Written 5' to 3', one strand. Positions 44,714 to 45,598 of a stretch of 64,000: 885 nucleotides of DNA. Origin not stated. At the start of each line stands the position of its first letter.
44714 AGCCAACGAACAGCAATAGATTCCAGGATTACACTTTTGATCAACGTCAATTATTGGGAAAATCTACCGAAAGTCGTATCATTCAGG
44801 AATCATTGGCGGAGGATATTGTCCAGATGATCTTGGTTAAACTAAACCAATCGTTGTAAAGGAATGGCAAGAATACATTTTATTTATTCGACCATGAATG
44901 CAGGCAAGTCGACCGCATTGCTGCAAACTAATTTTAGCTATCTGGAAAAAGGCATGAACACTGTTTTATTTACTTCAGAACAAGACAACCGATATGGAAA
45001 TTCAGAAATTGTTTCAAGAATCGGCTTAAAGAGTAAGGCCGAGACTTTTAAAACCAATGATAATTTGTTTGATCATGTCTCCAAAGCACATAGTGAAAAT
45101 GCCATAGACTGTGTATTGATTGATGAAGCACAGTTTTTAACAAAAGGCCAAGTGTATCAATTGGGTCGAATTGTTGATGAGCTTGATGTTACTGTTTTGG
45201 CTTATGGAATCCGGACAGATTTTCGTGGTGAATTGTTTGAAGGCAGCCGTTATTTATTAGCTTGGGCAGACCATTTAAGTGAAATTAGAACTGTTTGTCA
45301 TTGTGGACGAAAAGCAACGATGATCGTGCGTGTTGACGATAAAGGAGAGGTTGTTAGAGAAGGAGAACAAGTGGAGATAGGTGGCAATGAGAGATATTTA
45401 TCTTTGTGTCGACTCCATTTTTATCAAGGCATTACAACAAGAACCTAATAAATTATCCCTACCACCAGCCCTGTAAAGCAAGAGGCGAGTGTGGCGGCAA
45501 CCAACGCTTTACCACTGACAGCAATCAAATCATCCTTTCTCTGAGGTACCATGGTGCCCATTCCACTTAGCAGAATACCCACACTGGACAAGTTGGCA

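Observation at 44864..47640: Thymidine kinase converges on an operon pairing a 2OG/Fe(II) oxygenase with a CNT nucleoside transporter, a possible nucleoside-modifying salvage module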

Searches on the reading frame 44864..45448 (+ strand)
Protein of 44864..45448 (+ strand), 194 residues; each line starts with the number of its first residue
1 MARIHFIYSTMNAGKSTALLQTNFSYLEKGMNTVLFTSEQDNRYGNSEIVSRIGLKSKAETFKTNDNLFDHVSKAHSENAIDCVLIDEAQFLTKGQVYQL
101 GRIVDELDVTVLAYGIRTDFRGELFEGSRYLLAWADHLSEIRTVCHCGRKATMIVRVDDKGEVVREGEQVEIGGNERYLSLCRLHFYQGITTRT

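Call 3: search_protein_families(library=pfam, proteins=[window:44864-45448:+])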
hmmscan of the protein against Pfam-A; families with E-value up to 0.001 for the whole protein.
window:44864-45448:+ (194 aa): 2 families
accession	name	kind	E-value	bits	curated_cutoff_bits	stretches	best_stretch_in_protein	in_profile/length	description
PF00265.24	TK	-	5.7e-55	186.3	20.6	1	3-186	2-176/176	Thymidine kinase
PF13401.12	AAA_22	-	0.00019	22.2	27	1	13-110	16-117/130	AAA domain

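Call 4: search_protein_families(library=ncbifam, proteins=[window:44864-45448:+], max_evalue=0.01)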
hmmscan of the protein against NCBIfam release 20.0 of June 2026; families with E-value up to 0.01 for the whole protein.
window:44864-45448:+ (194 aa): 5 families
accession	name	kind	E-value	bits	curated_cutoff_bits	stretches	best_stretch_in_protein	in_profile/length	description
NF003300.0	PRK04296.1-5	equivalog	5.6e-84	280.8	195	1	1-190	1-191/194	thymidine kinase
NF003298.0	PRK04296.1-3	equivalog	4.1e-81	271.5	375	1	1-190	1-190/205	thymidine kinase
NF003299.0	PRK04296.1-4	equivalog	1.4e-62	210.9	284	1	1-188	1-186/191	thymidine kinase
NF003297.0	PRK04296.1-2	equivalog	6e-48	163.3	252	1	1-192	1-199/216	thymidine kinase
NF003296.0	PRK04296.1-1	equivalog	4.8e-29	101.8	183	1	3-188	9-189/195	thymidine kinase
